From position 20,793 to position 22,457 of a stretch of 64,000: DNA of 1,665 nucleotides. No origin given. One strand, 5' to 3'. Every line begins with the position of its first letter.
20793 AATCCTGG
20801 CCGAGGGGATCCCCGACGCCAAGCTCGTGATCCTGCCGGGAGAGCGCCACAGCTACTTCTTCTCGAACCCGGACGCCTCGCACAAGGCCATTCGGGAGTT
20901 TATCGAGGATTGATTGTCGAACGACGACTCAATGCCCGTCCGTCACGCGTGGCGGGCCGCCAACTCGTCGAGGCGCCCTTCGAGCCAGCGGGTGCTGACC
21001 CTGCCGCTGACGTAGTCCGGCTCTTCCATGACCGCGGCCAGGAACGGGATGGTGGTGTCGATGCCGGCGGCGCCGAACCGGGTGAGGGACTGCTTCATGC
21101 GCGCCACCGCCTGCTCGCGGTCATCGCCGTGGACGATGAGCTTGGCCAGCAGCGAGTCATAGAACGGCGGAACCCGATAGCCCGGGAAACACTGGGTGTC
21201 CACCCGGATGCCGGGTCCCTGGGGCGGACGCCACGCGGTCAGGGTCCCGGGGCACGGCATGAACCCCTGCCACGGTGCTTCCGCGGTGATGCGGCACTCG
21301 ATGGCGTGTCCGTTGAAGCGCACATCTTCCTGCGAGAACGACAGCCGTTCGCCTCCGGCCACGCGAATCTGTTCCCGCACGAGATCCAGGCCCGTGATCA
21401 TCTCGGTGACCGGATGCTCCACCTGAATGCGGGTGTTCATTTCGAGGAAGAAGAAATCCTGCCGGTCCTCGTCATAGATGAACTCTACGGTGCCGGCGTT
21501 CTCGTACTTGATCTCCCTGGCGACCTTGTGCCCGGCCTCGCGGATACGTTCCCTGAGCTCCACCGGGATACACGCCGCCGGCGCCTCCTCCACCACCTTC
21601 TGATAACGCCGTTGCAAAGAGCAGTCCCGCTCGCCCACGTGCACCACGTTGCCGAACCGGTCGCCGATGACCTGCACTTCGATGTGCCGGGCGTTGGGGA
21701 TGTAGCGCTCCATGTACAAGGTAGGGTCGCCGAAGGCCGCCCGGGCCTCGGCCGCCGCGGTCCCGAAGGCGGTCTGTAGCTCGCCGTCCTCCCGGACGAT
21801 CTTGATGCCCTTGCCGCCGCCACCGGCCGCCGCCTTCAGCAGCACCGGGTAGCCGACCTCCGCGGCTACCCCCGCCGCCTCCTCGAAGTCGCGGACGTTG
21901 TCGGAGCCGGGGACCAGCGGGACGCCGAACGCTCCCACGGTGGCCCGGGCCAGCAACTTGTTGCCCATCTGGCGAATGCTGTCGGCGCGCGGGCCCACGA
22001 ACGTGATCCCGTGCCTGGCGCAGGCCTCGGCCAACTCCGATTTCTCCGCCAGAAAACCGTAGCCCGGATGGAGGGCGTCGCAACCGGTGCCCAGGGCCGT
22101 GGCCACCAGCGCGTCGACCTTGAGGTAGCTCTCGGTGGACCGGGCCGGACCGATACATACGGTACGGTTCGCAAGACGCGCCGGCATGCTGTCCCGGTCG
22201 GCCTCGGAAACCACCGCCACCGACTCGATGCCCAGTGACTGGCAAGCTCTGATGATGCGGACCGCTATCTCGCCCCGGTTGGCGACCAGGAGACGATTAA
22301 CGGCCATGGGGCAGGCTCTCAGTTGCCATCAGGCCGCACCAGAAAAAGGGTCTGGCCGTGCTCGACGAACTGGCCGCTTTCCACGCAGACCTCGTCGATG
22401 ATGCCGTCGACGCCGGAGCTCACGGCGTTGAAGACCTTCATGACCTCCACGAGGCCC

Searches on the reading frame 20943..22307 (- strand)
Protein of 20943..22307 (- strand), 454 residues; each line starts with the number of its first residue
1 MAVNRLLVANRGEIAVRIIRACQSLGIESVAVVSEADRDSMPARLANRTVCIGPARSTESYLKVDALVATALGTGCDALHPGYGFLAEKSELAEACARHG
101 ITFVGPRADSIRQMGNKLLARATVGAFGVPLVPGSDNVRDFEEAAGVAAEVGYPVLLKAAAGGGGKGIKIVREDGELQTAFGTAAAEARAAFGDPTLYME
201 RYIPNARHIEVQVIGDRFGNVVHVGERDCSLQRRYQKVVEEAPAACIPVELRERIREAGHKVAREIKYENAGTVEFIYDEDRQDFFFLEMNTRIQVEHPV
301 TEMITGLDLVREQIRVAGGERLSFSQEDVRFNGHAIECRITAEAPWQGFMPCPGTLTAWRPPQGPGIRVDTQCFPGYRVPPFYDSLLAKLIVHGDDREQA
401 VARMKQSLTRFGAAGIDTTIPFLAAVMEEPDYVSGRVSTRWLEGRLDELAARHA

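Call 72: search_protein_families(library=pfam, proteins=[window:20943-22307:-], max_evalue=0.00001)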
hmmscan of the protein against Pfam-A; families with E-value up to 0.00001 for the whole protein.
window:20943-22307:- (454 aa): 5 families
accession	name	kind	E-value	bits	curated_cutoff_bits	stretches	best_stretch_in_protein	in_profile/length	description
PF02786.22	CPSase_L_D2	-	4.2e-74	249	19.8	1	118-323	3-209/211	Carbamoyl-phosphate synthase L chain, ATP binding domain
PF00289.28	Biotin_carb_N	-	4.6e-42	143.4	25.5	1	3-111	2-110/110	Biotin carboxylase, N-terminal domain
PF02785.25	Biotin_carb_C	-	2.4e-38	131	32.4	1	337-443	1-107/108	Biotin carboxylase C-terminal domain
PF07478.18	Dala_Dala_lig_C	-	2.9e-11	43.7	24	1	142-292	26-174/204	D-ala D-ala ligase C-terminus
PF02222.28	ATP-grasp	-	1.1e-07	32.1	27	1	133-281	11-152/179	ATP-grasp domain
